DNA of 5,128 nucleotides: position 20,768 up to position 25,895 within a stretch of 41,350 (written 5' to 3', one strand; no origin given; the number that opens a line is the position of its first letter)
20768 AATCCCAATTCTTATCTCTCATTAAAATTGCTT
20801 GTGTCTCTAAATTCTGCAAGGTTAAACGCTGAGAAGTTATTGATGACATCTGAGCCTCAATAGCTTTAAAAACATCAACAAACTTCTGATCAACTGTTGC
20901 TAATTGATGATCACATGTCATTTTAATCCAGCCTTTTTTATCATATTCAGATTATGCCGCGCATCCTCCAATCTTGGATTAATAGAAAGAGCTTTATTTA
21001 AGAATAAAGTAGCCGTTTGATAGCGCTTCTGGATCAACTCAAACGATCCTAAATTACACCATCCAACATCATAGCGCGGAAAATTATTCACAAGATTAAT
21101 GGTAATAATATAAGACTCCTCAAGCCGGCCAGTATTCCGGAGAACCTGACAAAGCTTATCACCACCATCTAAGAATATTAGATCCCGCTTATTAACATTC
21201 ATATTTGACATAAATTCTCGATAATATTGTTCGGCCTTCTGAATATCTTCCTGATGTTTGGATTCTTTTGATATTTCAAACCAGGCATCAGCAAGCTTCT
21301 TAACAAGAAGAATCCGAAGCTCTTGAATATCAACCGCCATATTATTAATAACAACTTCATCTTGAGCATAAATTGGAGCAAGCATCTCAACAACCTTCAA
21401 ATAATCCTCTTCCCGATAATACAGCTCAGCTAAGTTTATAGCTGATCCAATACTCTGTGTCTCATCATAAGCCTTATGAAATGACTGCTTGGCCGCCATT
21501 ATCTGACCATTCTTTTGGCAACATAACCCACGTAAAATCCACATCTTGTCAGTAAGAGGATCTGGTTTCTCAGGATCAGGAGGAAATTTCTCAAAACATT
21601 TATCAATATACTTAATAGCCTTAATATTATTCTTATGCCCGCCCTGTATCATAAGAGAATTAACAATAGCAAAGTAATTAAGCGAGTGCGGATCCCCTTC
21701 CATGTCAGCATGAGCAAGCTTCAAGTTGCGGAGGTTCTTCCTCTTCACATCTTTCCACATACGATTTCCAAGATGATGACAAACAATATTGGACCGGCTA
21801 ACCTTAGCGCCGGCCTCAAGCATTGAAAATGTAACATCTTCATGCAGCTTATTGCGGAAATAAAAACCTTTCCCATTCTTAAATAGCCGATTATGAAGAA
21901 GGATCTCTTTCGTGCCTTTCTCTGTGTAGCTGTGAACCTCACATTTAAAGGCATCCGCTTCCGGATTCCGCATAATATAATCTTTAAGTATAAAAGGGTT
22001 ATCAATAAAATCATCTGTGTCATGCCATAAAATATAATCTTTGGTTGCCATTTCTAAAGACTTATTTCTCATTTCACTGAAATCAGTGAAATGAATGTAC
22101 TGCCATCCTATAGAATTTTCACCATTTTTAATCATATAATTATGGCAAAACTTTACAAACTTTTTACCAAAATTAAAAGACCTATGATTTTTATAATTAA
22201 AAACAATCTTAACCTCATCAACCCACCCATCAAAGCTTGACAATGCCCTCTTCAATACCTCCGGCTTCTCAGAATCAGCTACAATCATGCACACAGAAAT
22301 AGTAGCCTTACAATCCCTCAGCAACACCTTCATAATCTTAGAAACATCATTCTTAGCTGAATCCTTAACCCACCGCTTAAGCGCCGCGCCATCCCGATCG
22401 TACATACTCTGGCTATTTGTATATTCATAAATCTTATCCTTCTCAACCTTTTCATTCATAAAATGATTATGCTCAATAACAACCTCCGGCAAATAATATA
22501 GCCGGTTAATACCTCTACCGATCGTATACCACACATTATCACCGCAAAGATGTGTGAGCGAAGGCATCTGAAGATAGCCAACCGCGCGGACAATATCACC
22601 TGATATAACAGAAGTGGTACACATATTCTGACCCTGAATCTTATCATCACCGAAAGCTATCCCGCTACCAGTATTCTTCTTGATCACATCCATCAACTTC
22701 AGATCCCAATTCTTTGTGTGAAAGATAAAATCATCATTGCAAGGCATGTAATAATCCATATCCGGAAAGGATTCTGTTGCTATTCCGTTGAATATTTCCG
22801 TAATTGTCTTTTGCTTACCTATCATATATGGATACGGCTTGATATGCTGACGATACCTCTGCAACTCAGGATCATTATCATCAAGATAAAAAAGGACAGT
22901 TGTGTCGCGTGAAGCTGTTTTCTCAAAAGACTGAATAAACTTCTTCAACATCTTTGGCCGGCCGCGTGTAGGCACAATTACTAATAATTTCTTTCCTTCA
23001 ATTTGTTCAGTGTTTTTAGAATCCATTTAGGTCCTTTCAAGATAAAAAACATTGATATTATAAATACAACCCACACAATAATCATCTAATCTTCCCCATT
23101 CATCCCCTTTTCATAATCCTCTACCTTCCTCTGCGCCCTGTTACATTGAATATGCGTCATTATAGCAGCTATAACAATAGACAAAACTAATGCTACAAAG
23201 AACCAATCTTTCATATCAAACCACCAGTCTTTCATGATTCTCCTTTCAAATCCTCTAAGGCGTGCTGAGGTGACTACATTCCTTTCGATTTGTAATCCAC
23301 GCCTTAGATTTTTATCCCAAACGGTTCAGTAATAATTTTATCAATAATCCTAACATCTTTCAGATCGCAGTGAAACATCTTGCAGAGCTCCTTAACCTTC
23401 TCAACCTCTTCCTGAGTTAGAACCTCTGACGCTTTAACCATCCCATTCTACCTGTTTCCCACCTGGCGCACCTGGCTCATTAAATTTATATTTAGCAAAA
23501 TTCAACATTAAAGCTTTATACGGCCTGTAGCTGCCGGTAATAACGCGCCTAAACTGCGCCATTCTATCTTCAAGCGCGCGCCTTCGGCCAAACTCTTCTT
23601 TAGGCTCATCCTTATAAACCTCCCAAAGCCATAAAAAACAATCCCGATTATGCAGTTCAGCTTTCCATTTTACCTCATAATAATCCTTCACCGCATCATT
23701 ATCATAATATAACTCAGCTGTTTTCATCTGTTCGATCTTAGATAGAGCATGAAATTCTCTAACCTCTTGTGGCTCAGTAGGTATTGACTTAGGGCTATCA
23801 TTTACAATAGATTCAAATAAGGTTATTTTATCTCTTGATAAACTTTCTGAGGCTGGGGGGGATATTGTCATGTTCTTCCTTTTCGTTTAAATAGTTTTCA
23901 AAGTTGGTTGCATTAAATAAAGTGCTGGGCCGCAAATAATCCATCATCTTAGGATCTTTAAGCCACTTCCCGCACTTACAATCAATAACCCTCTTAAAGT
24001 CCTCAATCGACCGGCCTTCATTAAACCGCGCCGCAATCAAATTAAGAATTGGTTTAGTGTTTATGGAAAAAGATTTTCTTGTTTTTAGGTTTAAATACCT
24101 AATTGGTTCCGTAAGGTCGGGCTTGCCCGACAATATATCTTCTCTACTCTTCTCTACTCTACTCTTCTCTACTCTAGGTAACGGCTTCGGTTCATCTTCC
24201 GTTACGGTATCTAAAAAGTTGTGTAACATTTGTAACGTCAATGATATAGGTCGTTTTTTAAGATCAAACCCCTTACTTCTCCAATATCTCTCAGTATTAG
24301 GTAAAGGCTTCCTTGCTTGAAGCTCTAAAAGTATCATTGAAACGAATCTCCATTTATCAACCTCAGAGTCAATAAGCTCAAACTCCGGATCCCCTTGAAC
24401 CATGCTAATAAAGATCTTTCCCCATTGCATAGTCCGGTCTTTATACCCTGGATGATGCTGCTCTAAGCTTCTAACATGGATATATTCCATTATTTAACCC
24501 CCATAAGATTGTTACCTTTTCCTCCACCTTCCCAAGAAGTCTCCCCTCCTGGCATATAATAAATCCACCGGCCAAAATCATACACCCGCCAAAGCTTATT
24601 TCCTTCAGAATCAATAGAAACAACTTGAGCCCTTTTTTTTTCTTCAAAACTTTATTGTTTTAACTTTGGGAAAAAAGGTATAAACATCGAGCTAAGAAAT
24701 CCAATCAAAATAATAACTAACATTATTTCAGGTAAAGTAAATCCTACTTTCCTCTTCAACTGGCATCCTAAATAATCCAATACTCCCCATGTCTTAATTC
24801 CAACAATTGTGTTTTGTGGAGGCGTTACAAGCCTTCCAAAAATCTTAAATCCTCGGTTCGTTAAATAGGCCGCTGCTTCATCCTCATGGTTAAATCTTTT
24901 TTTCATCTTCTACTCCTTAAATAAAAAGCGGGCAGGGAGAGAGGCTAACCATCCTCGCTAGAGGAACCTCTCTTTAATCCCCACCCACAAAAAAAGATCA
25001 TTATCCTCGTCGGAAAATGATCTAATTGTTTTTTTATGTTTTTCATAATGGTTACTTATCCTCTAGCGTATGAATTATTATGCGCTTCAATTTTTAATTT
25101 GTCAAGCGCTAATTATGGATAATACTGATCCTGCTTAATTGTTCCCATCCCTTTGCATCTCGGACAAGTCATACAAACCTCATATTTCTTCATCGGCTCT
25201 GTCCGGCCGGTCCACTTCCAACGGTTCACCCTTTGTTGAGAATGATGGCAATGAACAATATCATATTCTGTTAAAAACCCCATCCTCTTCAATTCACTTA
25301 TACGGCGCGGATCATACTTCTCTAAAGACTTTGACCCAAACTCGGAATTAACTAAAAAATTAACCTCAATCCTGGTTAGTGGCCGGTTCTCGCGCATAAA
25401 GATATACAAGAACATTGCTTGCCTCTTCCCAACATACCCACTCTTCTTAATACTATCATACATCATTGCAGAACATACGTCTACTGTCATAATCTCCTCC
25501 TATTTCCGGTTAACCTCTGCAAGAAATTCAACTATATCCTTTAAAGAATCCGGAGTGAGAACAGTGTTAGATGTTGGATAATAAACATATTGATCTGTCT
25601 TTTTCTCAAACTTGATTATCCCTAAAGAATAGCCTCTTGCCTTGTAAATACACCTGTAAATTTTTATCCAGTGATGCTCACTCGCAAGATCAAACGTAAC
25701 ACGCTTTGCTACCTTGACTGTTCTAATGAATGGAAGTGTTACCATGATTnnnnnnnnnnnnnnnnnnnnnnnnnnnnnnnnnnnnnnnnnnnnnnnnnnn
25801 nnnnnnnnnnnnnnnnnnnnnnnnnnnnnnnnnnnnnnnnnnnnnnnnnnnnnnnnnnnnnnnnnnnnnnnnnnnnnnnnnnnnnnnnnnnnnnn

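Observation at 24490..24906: Prepilin-motif mini-gene with an in-frame stop followed by a 53-codon open extension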

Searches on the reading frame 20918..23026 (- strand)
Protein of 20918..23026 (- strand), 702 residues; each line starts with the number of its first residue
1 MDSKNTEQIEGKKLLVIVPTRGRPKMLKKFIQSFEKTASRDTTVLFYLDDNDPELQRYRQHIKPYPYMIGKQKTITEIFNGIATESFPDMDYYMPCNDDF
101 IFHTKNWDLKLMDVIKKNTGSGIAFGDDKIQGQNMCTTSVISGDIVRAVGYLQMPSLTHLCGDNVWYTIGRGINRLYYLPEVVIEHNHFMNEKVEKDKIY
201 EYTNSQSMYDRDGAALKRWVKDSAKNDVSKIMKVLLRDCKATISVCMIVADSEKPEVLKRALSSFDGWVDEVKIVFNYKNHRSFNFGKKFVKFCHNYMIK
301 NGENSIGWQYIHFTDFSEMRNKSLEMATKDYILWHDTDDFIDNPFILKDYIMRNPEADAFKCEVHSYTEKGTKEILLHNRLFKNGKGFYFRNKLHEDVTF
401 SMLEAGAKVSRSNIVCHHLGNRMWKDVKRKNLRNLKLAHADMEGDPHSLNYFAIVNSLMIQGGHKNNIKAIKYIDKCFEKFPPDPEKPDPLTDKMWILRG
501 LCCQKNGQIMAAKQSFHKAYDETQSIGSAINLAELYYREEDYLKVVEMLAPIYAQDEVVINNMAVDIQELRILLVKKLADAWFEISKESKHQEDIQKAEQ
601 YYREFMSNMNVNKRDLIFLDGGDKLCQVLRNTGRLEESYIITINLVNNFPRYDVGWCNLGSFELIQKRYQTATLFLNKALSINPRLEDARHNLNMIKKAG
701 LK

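Call 8: search_protein_families(library=pfam, max_evalue=1, proteins=[window:20918-23026:-])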
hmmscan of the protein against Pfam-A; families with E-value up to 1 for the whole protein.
window:20918-23026:- (702 aa): 14 families
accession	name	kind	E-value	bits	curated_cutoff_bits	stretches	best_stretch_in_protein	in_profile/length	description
PF07719.23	TPR_2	-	3.7e-08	33.3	27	1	655-685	3-33/34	Tetratricopeptide repeat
PF00515.34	TPR_1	-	1.4e-07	31.5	27.8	2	655-685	3-33/34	Tetratricopeptide repeat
PF13181.12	TPR_8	-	2.4e-07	30.8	25.7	1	656-684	4-32/34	Tetratricopeptide repeat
PF00535.33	Glycos_transf_2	-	0.00013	22.4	23.3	1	306-379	53-130/168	Glycosyl transferase family 2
PF23914.1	TPR_CcmH_CycH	-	0.0011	19.3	42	0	650-690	47-87/158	Cytochrome c-type biogenesis protein H TPR domain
PF13428.12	TPR_14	-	0.005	17.9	23.5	0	659-693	7-41/44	Tetratricopeptide repeat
PF14367.12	DUF4411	-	0.01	16.1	23.5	1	174-269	12-107/159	Domain of unknown function (DUF4411)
PF13424.12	TPR_12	-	0.014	16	30.1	0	656-691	6-41/77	Tetratricopeptide repeat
PF13431.12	TPR_17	-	0.029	15.1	24.4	0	648-672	8-32/34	Tetratricopeptide repeat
PF10345.15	Cohesin_load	-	0.03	13.1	25.8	1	457-523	364-428/585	Cohesin loading factor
PF00884.28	Sulfatase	-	0.061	13.1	25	1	26-65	216-257/301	Sulfatase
PF13608.11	Potyvirid-P3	-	0.096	12.2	25.3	1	178-280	299-402/452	Protein P3 of Potyviral polyprotein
PF12895.13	ANAPC3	-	0.14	12.9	27.2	0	492-543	24-73/82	Anaphase-promoting complex, cyclosome, subunit 3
PF14559.12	TPR_19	-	0.39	11.5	25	0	664-693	2-31/68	Tetratricopeptide repeat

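Call 9: search_protein_families(library=phrogs, max_evalue=1, proteins=[window:20918-23026:-])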
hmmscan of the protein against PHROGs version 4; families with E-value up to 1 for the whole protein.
window:20918-23026:- (702 aa): 4 families
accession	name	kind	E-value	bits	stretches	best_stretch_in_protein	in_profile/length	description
phrog_14945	-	moron, auxiliary metabolic gene and host takeover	3.1e-44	152.1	1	11-231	3-216/218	glycosyltransferase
phrog_2675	-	other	4.6e-19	69.3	1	13-232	3-234/599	DNA methyltransferase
phrog_13126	-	moron, auxiliary metabolic gene and host takeover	1.1e-10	42.4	1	315-554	62-286/394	beta-1,4-glycosyltransferase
phrog_7590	-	unknown function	0.026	15.3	0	648-696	50-98/234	-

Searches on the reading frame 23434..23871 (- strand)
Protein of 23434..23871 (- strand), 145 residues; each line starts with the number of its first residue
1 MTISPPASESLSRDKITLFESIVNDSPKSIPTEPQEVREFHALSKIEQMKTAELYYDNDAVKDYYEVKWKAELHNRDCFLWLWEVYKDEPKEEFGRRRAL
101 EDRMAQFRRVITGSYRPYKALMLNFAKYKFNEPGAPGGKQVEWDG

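Call 8: search_protein_families(library=pfam, max_evalue=1, proteins=[window:23434-23871:-])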
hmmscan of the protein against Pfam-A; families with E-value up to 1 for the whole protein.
window:23434-23871:- (145 aa): 1 family
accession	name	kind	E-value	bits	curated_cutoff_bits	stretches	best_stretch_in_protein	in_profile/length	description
PF21655.3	L544_NTransf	-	0.042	14.2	27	1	33-72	105-145/193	L544, nucleotidyltransferase domain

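Call 9: search_protein_families(library=phrogs, max_evalue=1, proteins=[window:23434-23871:-])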
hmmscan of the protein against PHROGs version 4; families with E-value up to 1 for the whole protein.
window:23434-23871:- (145 aa): 1 family
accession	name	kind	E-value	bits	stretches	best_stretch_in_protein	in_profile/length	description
phrog_25929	-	unknown function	0.25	12.6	1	46-71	23-48/74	-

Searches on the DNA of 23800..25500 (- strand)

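Call 7: search_dna_similar(query=window:23800-25500:-, collection=phages, mode=distant, max_rows=20)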
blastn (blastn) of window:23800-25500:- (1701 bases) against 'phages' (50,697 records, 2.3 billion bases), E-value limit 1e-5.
No match.

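Call 35: search_rna_families(source=window, start=24300, end=25300, threshold=evalue, max_evalue=1)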
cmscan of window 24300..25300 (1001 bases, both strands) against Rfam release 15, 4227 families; matches with E-value up to 1: 1.
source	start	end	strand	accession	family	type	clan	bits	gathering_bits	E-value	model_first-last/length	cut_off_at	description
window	24988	25165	-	RF03065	IS605-orfB-I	Gene; sRNA;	-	24.6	94.2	0.0046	1-214/214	no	IS605-orfB-I RNA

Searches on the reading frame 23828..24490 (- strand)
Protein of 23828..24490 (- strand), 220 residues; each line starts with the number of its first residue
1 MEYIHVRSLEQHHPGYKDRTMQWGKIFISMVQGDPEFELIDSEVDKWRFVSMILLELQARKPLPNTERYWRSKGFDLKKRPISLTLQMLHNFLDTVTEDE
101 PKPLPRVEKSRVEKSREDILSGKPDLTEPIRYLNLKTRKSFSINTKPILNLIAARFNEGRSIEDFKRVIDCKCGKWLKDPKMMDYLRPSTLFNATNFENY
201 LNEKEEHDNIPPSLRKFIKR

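Call 8: search_protein_families(library=pfam, max_evalue=1, proteins=[window:23828-24490:-])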
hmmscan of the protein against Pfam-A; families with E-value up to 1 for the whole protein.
window:23828-24490:- (220 aa): 1 family
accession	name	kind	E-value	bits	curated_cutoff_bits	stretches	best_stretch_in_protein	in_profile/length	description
PF09524.15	Phg_2220_C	-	2.3e-25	88.9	27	1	130-202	2-73/73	Conserved phage C-terminus (Phg_2220_C)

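Call 9: search_protein_families(library=phrogs, max_evalue=1, proteins=[window:23828-24490:-])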
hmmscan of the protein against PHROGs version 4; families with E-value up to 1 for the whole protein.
window:23828-24490:- (220 aa): 7 families
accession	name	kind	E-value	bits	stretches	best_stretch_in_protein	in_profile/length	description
phrog_428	-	DNA, RNA and nucleotide metabolism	1.8e-28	100.9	1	130-210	238-317/455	replication initiation protein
phrog_28809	-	unknown function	4.5e-27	96.1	1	1-93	1-92/211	-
phrog_1163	-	unknown function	3.1e-25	90.4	1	121-207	170-254/273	-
phrog_20981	-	unknown function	7e-18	66.3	1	122-209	173-259/293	-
phrog_22793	-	unknown function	5.4e-14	53.2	1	130-208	63-140/177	-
phrog_20827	-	unknown function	8.3e-08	33.2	1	117-204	76-162/252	-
phrog_1701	-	DNA, RNA and nucleotide metabolism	1.8e-07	32.3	1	126-208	221-303/323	DnaD-like helicase loader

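Call 30: find_related_loci(query=window:23828-24490:-, collection=viral_contigs, flank=4000)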
Query window:23828-24490:- (220 aa) in viral_contigs; peptide patterns used: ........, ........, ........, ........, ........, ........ (x = any residue, [..] = any of these).
6 stretches matched a pattern; 2 encode a relative of the query (tblastn E <= 1e-3); 2 distinct loci.
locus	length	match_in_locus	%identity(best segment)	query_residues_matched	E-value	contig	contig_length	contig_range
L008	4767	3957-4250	68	1-98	8e-49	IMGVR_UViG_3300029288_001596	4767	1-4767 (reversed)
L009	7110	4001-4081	78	73-99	2e-10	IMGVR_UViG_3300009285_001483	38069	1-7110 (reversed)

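Call 31: find_encoding_contigs(protein=window:23828-24490:-, flank=3000)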
Protein window:23828-24490:- (220 aa): no gene with exactly this product is on record in the collection.

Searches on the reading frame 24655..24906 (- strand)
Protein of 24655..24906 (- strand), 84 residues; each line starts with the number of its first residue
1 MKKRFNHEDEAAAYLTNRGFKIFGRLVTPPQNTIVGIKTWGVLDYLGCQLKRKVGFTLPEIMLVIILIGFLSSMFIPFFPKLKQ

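Call 8: search_protein_families(library=pfam, max_evalue=1, proteins=[window:24655-24906:-])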
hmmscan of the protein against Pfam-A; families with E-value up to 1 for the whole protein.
seq(84 aa): 2 families
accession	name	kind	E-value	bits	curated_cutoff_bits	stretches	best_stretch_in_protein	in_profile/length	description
PF07963.17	N_methyl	-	0.0013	18.6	21.2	1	55-74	6-25/27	Prokaryotic N-terminal methylation motif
PF03600.22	CitMHS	-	0.067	12.7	31.9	1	36-77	54-95/336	Citrate transporter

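Call 9: search_protein_families(library=phrogs, max_evalue=1, proteins=[window:24655-24906:-])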
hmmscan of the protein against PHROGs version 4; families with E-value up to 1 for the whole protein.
seq(84 aa): 6 families
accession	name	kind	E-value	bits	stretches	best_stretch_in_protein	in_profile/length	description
phrog_11596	-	unknown function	0.0004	21.2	1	51-83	3-35/187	-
phrog_10597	-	unknown function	0.001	19.9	1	50-76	1-27/59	-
phrog_3433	-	moron, auxiliary metabolic gene and host takeover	0.0054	17.9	1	51-79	17-45/127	pilin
phrog_27437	-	unknown function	0.0061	17.8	1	50-79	4-33/140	-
phrog_11263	-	unknown function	0.016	16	1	55-79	3-27/72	-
phrog_13280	-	unknown function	0.052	14.4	1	54-74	4-24/67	-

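Call 72: search_solved_structures(query=window:24655-24906:-, max_evalue=1)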
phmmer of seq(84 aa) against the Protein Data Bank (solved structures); distinct sequences matched with E-value up to 1: 9.
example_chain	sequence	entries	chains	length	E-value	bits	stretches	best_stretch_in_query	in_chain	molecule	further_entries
9egp_A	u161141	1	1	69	0.0012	22.3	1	49-83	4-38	Geopilin domain 1 protein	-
7tgg_A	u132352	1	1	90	0.0065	19.9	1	49-80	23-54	Geopilin domain 1 protein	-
9laa_A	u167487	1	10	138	0.077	16.5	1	51-79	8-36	Type IV pilin protein PilA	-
9lab_B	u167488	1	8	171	0.11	16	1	50-82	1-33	MSHA major pilin subunit MshA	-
5wda_A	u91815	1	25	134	0.67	13.5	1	56-78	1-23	General secretion pathway protein G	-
6qic_A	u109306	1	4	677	0.72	13.4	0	11-58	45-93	Putative pre-mRNA splicing factor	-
6i3o_A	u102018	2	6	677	0.73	13.4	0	11-58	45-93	Putative pre-mRNA splicing factor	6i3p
5x5y_F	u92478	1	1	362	0.78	13.3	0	42-77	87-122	Uncharacterized protein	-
9doh_F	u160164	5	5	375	0.82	13.2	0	42-77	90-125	Lipopolysaccharide export system permease protein LptF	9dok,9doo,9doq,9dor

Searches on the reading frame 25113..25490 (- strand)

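Call 8: search_protein_families(library=pfam, max_evalue=1, proteins=[window:25113-25490:-])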
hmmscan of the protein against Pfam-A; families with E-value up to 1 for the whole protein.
window:25113-25490:- (125 aa): 4 families
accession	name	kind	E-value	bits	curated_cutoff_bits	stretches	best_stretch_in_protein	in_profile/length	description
PF15777.11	Anti-TRAP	-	0.0093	16.4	32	1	94-120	19-44/59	Tryptophan RNA-binding attenuator protein inhibitory protein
PF16728.10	DUF5066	-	0.068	12.8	27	1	19-90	127-197/222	Domain of unknown function (DUF5066)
PF20833.2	RNase_E_G_Thio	-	0.1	13.2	26.8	1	108-122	1-15/86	RNase E/G, Thioredoxin-like domain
PF13439.12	Glyco_transf_4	-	0.21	12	28.5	1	46-84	43-81/170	Glycosyltransferase Family 4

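Call 9: search_protein_families(library=phrogs, max_evalue=1, proteins=[window:25113-25490:-])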
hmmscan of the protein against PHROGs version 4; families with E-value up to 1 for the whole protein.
window:25113-25490:- (125 aa): 2 families
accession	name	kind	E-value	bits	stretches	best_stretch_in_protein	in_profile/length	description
phrog_1123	-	unknown function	0.00012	22.8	1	10-101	21-104/112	-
phrog_19237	-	moron, auxiliary metabolic gene and host takeover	0.081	14.2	1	96-116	49-69/98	membrane protein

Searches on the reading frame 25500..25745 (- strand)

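Call 8: search_protein_families(library=pfam, max_evalue=1, proteins=[window:25500-25745:-])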
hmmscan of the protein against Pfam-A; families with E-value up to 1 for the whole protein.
window:25500-25745:- (81 aa): 0 families

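Call 9: search_protein_families(library=phrogs, max_evalue=1, proteins=[window:25500-25745:-])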
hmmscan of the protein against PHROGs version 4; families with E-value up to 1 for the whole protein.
window:25500-25745:- (81 aa): 2 families
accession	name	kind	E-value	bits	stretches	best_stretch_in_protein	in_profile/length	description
phrog_20312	-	head and packaging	0.19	13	1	41-70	40-69/127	virion structural protein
phrog_21811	-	unknown function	0.43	11.7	1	54-62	31-39/48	-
